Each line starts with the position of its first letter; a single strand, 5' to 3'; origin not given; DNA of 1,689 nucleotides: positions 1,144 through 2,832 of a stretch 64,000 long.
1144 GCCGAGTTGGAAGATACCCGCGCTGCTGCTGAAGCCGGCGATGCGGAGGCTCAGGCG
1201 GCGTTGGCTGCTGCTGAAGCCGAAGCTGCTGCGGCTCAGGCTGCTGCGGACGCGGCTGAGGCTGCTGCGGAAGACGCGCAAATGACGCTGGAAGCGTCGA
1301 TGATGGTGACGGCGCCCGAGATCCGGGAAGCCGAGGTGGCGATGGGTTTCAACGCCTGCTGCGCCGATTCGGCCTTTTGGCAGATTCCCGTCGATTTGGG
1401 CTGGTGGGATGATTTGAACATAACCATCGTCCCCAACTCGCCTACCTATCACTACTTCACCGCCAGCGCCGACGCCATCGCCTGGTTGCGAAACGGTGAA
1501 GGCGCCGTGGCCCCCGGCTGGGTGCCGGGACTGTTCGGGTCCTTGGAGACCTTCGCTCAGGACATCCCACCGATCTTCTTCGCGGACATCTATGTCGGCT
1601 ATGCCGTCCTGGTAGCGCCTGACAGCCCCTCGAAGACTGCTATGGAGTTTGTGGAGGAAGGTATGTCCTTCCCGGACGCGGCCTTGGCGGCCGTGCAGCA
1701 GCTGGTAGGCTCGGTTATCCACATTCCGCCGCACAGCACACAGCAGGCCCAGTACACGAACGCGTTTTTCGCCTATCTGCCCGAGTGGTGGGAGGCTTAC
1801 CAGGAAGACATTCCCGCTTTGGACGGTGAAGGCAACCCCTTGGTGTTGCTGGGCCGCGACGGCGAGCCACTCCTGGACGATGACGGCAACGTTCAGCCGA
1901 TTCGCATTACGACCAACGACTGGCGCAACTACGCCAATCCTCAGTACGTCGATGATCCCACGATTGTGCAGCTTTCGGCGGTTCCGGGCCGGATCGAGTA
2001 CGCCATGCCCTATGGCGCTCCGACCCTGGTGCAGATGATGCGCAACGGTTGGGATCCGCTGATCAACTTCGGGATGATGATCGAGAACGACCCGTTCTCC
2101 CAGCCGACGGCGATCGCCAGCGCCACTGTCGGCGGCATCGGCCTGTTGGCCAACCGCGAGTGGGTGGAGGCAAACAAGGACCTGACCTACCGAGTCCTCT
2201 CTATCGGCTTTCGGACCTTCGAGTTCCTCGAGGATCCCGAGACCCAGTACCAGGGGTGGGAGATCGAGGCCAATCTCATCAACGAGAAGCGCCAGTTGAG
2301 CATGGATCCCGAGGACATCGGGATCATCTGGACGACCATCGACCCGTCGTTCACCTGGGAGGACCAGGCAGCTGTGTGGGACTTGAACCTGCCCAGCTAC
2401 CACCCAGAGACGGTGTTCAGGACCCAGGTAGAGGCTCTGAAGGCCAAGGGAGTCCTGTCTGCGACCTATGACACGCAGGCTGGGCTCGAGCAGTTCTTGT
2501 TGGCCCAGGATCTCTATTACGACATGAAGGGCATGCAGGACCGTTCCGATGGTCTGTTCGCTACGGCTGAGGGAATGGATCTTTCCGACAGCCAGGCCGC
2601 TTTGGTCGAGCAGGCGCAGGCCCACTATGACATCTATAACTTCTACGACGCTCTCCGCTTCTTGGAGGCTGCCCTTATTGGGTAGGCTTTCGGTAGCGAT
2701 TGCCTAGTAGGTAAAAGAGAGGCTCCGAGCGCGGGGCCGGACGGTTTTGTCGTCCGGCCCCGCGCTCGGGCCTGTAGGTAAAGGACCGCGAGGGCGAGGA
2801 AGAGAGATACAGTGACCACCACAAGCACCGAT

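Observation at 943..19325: Three tandem copies of a transporter cassette (binding lipoprotein, two permeases, ABC ATPase, EamA transporter), with the binding proteins diverged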

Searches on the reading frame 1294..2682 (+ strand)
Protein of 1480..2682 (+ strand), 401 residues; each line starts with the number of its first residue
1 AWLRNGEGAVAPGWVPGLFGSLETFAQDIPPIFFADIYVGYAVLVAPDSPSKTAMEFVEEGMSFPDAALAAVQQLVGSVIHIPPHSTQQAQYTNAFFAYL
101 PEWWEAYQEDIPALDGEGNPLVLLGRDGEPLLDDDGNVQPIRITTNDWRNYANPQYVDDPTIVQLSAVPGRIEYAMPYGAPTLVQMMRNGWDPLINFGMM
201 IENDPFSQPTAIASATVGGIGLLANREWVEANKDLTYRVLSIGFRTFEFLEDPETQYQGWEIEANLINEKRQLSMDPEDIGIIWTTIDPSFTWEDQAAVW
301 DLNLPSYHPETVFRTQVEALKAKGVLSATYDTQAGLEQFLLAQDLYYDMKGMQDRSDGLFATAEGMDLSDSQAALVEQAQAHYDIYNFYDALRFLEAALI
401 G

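Call 9: search_solved_structures(query=window:1480-2682:+, max_evalue=10)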
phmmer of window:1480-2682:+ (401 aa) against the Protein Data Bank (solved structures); distinct sequences matched with E-value up to 10: 0.

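Call 24: predict_structure(alignment_id=A1)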
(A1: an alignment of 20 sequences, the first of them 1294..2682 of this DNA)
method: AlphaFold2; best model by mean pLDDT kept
length: 463 residues; sequences in the alignment: 20
mean_pLDDT: 65.0   pTM: 0.62
mean pLDDT of the five models: 65.0, 57.6, 50.8, 49.7, 47.7
residues with pLDDT >= 90: 48; 70-90: 157; 50-70: 137; < 50: 121
segments of 3 or more residues with pLDDT < 50: 18-24, 48-101, 169-180, 185-188, 203-211, 213-222, 278-286, 364-369
pLDDT, mean of each block of 10 residues (from residue 1): 74 62 53 81 64 39 45 30 30 33 76 91 89 84 61 64 58 44 50 66 46 45 54 75 70 81 67 52 49 77 74 81 76 71 69 51 47 55 56 68 69 90 89 92 92 94 80
secondary structure, 60 per line:
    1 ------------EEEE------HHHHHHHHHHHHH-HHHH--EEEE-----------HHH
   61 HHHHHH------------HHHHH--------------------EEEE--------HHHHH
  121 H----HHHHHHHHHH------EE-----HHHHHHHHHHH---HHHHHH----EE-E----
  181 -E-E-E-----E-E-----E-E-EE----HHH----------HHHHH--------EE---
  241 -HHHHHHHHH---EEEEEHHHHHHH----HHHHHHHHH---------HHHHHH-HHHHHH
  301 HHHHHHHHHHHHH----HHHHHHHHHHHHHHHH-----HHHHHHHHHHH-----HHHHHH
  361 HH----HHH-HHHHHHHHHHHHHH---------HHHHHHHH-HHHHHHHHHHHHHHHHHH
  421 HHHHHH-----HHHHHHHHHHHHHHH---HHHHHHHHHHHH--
elements in order: E13-16 H23-35 H37-40 E43-46 H58-66 H79-83 E104-107 H116-121 H126-135 H149-159 H163-168 H223-227 H242-250 E254-258 H259-265 H270-278 H288-293 H295-313 H318-333 H339-349 H355-362 H371-384 H394-401 H403-426 H432-446 H450-461

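Call 25: search_protein_representatives(alignment_id=A1)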
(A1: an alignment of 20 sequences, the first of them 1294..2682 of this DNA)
Query: 20 sequences, 463 profile positions. Proteins with E-value up to 0.001 (for the whole library): 230; up to 1e-10: 150; up to 1e-30: 46. The best 150 are listed.
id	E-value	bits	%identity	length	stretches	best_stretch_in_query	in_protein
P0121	3.0e-282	952.4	-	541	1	4-463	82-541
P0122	4.3e-237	803.5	-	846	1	2-462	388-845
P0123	1.3e-201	686.5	-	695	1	6-461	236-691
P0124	1.5e-186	636.8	-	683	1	3-461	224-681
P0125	6.0e-121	420.6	-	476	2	216-461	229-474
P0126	3.4e-115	401.6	-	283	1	185-461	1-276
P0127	5.4e-91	321.8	-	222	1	106-326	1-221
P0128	1.1e-89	317.5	-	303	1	2-160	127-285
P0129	9.2e-81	288.1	-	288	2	215-461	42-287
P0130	1.5e-79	284.1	-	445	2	217-461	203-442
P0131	1.7e-74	267.4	-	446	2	215-461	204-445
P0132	2.9e-67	243.6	-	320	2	217-461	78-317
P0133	2.6e-59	217.3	-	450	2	8-162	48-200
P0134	2.7e-56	207.4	-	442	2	219-461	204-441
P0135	2.7e-53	197.5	-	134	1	238-340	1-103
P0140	1.2e-40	155.8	-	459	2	219-463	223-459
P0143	2.7e-37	144.8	-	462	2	219-460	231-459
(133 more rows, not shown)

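Call 27: search_protein_families(library=pfam, alignment_id=A3, max_evalue=0.01)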
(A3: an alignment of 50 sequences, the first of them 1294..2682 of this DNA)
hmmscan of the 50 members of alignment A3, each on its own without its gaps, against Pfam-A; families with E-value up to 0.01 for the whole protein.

A. member 1, window:1294-2682:+ (463 aa): 0 families

B. families by the number of members that match (of 50 scanned): 8 families
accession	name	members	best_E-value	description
PF09084.16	NMT1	30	3.4e-13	NMT1/THI5 like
PF13379.11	NMT1_2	26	2.4e-09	NMT1-like family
PF00395.25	SLH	3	4.6e-23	S-layer homology domain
PF10518.14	TAT_signal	1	1e-05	TAT (twin-arginine translocation) pathway signal sequence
PF25706.1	HCMV_UL116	1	0.0016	Human cytomegalovirus UL116 protein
PF12732.12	YtxH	1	0.0023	YtxH-like protein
PF19974.5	TCAD9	1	0.0058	Ternary complex associated domain 9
PF18604.6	PreAtp-grasp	1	0.0077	Pre ATP-grasp domain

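Call 34: find_encoding_contigs(protein=P0130, flank=8000, max_places=2)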
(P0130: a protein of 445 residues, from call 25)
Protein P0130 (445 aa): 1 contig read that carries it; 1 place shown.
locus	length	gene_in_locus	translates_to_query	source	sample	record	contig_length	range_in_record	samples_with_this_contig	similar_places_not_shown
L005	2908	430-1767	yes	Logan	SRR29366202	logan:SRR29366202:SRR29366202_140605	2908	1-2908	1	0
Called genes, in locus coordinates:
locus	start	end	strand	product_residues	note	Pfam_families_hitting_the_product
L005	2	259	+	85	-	?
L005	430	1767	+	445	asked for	-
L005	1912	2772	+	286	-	PF00528:BPD_transp_1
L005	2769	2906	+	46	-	?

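Call 35: predict_structure(alignment_id=A4)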
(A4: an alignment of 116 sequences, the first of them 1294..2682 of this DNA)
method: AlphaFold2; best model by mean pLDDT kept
length: 463 residues; sequences in the alignment: 116
mean_pLDDT: 92.3   pTM: 0.90
mean pLDDT of the five models: 92.3, 92.1, 91.9, 91.6, 91.6
residues with pLDDT >= 90: 349; 70-90: 97; 50-70: 17; < 50: 0
segments of 3 or more residues with pLDDT < 50: none
pLDDT, mean of each block of 10 residues (from residue 1): 85 97 94 98 92 89 96 96 97 95 96 98 98 98 88 86 85 75 75 83 82 95 94 96 94 97 90 88 97 98 98 97 97 92 94 89 71 87 91 94 97 98 97 97 98 98 85
secondary structure, 60 per line:
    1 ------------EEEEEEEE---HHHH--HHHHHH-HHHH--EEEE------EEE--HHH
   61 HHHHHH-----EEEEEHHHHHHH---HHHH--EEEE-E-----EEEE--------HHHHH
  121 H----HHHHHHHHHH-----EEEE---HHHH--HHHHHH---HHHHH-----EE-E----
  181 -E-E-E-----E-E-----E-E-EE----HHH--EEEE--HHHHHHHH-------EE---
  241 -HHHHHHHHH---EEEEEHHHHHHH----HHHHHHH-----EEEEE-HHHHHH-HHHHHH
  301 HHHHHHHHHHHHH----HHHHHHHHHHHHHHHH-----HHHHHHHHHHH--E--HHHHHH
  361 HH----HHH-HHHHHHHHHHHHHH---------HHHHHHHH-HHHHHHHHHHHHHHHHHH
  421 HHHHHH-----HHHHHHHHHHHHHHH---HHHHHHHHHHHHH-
elements in order: E13-20 H24-27 H30-35 H37-40 E43-46 E53-55 H58-66 E72-76 H77-83 H87-90 E93-96 E104-107 H116-121 H126-135 E141-144 H148-151 H154-159 H163-167 E215-218 H221-228 H242-250 E254-258 H259-265 H270-276 E282-286 H288-293 H295-313 H318-333 H339-349 H355-362 H371-384 H394-401 H403-426 H432-446 H450-462

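Call 38: fold_search(model_id=the predicted structure, library=pdb)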
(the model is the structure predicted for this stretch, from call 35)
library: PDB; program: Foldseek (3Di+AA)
matches with E <= 10: 926; with E <= 0.001: 257
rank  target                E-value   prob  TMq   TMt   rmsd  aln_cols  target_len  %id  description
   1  6ssy_B                7.4e-10  1.00  0.47  0.68   5.5       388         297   12  Taurine ABC transporter substrate binding protein TauA from E. coli in complex with 2-Aminoethylphosphonic acid (released 2019-12-18)
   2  3ksx                  1.3e-09  1.00  0.40  0.60   6.5       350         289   11  The alkanesulfonate-binding protein SsuA from Xanthomonas axonopodis pv. citri bound to MOPS (released 2010-10-13)
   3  2x26_A                1.5e-09  1.00  0.48  0.69   5.4       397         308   12  Crystal structure of the periplasmic aliphatic sulphonate binding protein SsuA from Escherichia coli (released 2010-04-14)
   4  6ssy_A                1.5e-09  1.00  0.47  0.68   5.5       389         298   12  Taurine ABC transporter substrate binding protein TauA from E. coli in complex with 2-Aminoethylphosphonic acid (released 2019-12-18)
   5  2x26_B                2.0e-09  1.00  0.48  0.71   7.6       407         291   12  Crystal structure of the periplasmic aliphatic sulphonate binding protein SsuA from Escherichia coli (released 2010-04-14)
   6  3ksj                  9.7e-09  1.00  0.39  0.58   6.5       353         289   12  The alkanesulfonate-binding protein SsuA from Xabthomonas axonopodis pv. citri bound to MES (released 2010-10-13)
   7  3e4r                  2.9e-08  1.00  0.40  0.59   6.4       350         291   12  Crystal structure of the alkanesulfonate binding protein (SsuA) from the phytopathogenic bacteria Xanthomonas axonopodis (released 2008-09-23)
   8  2x7p                  1.0e-07  1.00  0.45  0.65   6.4       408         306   10  The Conserved Candida albicans CA3427 Gene Product Defines a New Family of Proteins Exhibiting the Generic Periplasmic B (released 2011-03-16)
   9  3ix1_A                1.0e-07  1.00  0.44  0.63   6.6       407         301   10  Periplasmic N-formyl-4-amino-5-aminomethyl-2-methylpyrimidine binding protein from Bacillus halodurans (released 2010-10-13)
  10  7ahr_B                1.2e-07  1.00  0.37  0.54   7.7       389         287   13  Enzyme of biosynthetic pathway (released 2021-10-06)
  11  7an6_B                1.6e-07  1.00  0.37  0.55   7.6       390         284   12  Enzyme of biosynthetic pathway (released 2022-04-20)
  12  7an7_A                1.6e-07  1.00  0.37  0.55   7.4       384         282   12  Enzyme of biosynthetic pathway (released 2022-04-20)
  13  7an7_B                2.0e-07  1.00  0.37  0.55   7.5       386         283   12  Enzyme of biosynthetic pathway (released 2022-04-20)
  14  7an8_B                2.0e-07  1.00  0.36  0.52   8.0       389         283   12  Enzyme of biosynthetic pathway (released 2022-04-20)
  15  7an6_A                2.1e-07  1.00  0.35  0.51   8.3       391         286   12  Enzyme of biosynthetic pathway (released 2022-04-20)
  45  3qsl_B                2.1e-06  1.00  0.42  0.57   7.5       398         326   14  Structure of CAE31940 from Bordetella bronchiseptica RB50 (released 2011-03-23)
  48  3qsl_A                2.4e-06  1.00  0.42  0.58   7.5       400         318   13  Structure of CAE31940 from Bordetella bronchiseptica RB50 (released 2011-03-23)
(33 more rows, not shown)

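Call 40: search_solved_structures(query=A4, max_evalue=1, show_alignments=3)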
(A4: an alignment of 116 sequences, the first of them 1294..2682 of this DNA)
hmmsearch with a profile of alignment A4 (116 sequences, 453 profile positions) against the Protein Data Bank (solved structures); distinct sequences matched with E-value up to 1: 18.
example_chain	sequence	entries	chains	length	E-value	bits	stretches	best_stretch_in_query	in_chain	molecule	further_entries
3qsl_A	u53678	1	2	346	6.2e-07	31.7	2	51-132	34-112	Putative exported protein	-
2i48_A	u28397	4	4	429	1.3e-05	27.3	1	40-240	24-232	Bicarbonate transporter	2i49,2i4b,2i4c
3e4r_A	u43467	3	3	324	0.00015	23.8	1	164-225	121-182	Nitrate transport protein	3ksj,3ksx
1us4_A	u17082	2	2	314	0.00043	22.3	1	162-226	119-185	PUTATIVE GLUR0 LIGAND BINDING CORE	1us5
8u79_A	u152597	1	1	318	0.00044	22.3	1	162-226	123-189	Immunogenic protein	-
2x26_A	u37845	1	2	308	0.0011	21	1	167-240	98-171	PERIPLASMIC ALIPHATIC SULPHONATES-BINDING PROTEIN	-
3ix1_A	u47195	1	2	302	0.0012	20.9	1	50-126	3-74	N-formyl-4-amino-5-aminomethyl-2-methylpyrimidine binding protein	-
4esw_A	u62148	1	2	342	0.0039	19.1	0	271-331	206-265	Pyrimidine biosynthesis enzyme THI13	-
4esx_A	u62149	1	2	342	0.0047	18.9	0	271-331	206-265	Pyrimidine biosynthesis enzyme THI13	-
4h6d_F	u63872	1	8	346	0.006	18.5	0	59-118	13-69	Pyrimidine precursor biosynthesis enzyme THI5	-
8w9m_C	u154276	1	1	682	0.012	17.5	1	42-236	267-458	Nitrate transport ATP-binding protein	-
8wm7_C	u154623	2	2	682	0.012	17.5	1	42-236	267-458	Nitrate transport ATP-binding protein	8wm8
4h65_A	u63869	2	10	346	0.023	16.6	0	59-118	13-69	Pyrimidine precursor biosynthesis enzyme THI5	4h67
6ssy_A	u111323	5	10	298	0.085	14.7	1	170-249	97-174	Taurine-binding periplasmic protein | Taurine ABC transporter substrate-binding protein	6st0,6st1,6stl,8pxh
4nmy_A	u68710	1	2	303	0.11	14.4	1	51-136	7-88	ABC-type transport system, extracellular solute-binding protein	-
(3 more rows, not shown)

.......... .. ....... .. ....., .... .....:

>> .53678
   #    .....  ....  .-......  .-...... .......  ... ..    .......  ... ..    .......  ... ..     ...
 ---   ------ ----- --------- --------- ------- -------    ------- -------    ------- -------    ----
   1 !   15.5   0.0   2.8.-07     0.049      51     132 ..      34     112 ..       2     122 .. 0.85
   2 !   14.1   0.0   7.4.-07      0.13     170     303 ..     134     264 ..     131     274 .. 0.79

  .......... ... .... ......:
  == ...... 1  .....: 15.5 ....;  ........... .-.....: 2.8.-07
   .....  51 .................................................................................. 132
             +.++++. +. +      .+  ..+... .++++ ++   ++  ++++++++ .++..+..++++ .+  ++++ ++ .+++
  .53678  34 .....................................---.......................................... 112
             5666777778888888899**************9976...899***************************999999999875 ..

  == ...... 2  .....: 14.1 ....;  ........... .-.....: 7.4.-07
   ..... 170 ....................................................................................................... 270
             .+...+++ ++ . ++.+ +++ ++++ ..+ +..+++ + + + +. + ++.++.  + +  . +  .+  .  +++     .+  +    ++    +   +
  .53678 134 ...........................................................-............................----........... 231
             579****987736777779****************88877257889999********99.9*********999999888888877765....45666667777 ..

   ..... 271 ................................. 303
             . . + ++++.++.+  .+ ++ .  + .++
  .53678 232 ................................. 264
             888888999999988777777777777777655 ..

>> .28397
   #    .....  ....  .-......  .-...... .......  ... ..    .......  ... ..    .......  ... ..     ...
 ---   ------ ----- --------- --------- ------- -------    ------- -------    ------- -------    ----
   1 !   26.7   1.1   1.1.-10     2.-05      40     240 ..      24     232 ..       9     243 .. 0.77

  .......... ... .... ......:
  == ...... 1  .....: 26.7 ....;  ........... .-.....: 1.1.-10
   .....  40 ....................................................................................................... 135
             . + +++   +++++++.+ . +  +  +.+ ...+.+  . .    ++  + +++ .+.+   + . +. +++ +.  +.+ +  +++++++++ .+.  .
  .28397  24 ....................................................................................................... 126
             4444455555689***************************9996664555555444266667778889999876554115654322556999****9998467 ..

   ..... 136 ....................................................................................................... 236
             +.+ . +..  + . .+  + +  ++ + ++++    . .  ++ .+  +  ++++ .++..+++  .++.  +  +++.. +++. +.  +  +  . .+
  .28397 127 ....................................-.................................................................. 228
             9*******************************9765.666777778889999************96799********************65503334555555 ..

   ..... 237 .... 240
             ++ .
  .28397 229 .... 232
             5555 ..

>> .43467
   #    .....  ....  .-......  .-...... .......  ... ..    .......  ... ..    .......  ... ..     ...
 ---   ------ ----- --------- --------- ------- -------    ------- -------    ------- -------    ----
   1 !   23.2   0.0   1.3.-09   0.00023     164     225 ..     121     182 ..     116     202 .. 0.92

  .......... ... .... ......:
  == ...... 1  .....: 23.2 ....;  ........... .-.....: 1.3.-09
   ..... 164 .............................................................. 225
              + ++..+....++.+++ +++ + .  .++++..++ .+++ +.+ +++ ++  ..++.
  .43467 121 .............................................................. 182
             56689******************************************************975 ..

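Call 48: find_related_loci(query=A1, collection=genome_contigs, flank=10000)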
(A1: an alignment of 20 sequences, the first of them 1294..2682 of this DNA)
Query A1 (463 aa) in genome_contigs; peptide patterns used: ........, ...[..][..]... (x = any residue, [..] = any of these).
73 stretches matched a pattern; 46 encode a relative of the query (tblastn E <= 1e-3); 39 distinct loci.
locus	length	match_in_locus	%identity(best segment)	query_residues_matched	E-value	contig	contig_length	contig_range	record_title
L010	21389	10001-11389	90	1-463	0e+0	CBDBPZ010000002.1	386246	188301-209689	MAG: Acidimicrobiia bacterium isolate e8d0d016-558a-4d92-8aea-5701a62d209a genome assembly, contig: contig_2, whole geno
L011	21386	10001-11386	89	2-463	0e+0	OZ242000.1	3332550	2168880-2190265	MAG: Acidimicrobiia bacterium isolate 2de4d7b0-df0b-474f-a321-03b588d4267d genome assembly, chromosome: 1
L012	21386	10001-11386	89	2-463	0e+0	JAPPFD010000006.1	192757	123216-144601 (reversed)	MAG: bacterium isolate RHO1_bin_22 NODE_117_length_192757_cov_52.803396, whole genome shotgun sequence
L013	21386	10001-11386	87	2-463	0e+0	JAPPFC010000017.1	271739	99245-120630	MAG: bacterium isolate RHO1_bin_21 NODE_49_length_271739_cov_34.005050, whole genome shotgun sequence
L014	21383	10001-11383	86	1-463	0e+0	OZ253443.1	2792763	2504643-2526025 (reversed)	MAG: Acidimicrobiia bacterium isolate 563c3fc9-303a-4188-a37b-32c8faebca22 genome assembly, chromosome: 1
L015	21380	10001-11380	83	2-461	0e+0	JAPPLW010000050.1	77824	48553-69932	MAG: bacterium isolate RHO3_bin_31 NODE_764_length_77824_cov_36.518394, whole genome shotgun sequence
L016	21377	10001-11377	84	4-463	0e+0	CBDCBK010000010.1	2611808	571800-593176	MAG: Acidimicrobiia bacterium isolate d0411547-dd39-4cd0-b5a5-2d4184132eb5 genome assembly, contig: contig_10, whole gen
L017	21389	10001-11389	80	1-463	0e+0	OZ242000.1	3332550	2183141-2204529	MAG: Acidimicrobiia bacterium isolate 2de4d7b0-df0b-474f-a321-03b588d4267d genome assembly, chromosome: 1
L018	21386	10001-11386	93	2-463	0e+0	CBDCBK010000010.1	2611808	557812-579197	MAG: Acidimicrobiia bacterium isolate d0411547-dd39-4cd0-b5a5-2d4184132eb5 genome assembly, contig: contig_10, whole gen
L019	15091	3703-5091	88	1-463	0e+0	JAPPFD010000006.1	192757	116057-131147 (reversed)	MAG: bacterium isolate RHO1_bin_22 NODE_117_length_192757_cov_52.803396, whole genome shotgun sequence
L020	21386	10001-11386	77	2-463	0e+0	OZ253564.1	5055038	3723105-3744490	MAG: Candidatus Spongiisociaceae bacterium isolate 3199cb9c-bc02-48ac-8040-05c45f89f65c genome assembly, chromosome: 1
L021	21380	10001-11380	78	4-463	0e+0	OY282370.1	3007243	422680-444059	MAG: uncultured Acidimicrobiia bacterium isolate 3d6cc9fa-110c-4048-9278-ecdec338fc6f genome assembly, chromosome: 1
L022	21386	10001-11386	76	2-463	0e+0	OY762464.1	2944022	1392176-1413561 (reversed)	MAG: Acidimicrobiia bacterium isolate 46c1db0d-967a-4333-83ea-8eb352737e21 genome assembly, chromosome: 1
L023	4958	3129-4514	76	2-463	0e+0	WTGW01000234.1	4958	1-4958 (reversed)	MAG: Acidimicrobiia bacterium isolate CO36404bin_8 NODE_4754_length_4958_cov_47.921477, whole genome shotgun sequence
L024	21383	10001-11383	76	2-463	0e+0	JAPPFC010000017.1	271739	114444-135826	MAG: bacterium isolate RHO1_bin_21 NODE_49_length_271739_cov_34.005050, whole genome shotgun sequence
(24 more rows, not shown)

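Call 64: find_encoding_contigs(protein=P0124, flank=8000, max_places=2)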
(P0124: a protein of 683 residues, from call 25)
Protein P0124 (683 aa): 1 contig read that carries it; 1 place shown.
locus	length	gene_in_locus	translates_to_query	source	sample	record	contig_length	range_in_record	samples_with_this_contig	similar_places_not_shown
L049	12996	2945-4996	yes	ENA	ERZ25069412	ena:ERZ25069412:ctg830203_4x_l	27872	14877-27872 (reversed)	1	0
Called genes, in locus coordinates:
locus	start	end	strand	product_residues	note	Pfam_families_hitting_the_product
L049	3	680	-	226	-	?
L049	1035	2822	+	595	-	PF13930:Endonuclea_NS_2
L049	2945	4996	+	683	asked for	PF00395:SLH (faint)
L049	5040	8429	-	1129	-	PF03415:Peptidase_C11, PF04151:PPC (faint)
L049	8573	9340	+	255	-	-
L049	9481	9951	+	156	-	PF14316:DUF4381 (weak)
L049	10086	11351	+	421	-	PF13173:AAA_14, PF13635:DUF4143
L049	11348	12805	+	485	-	-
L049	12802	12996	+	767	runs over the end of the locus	-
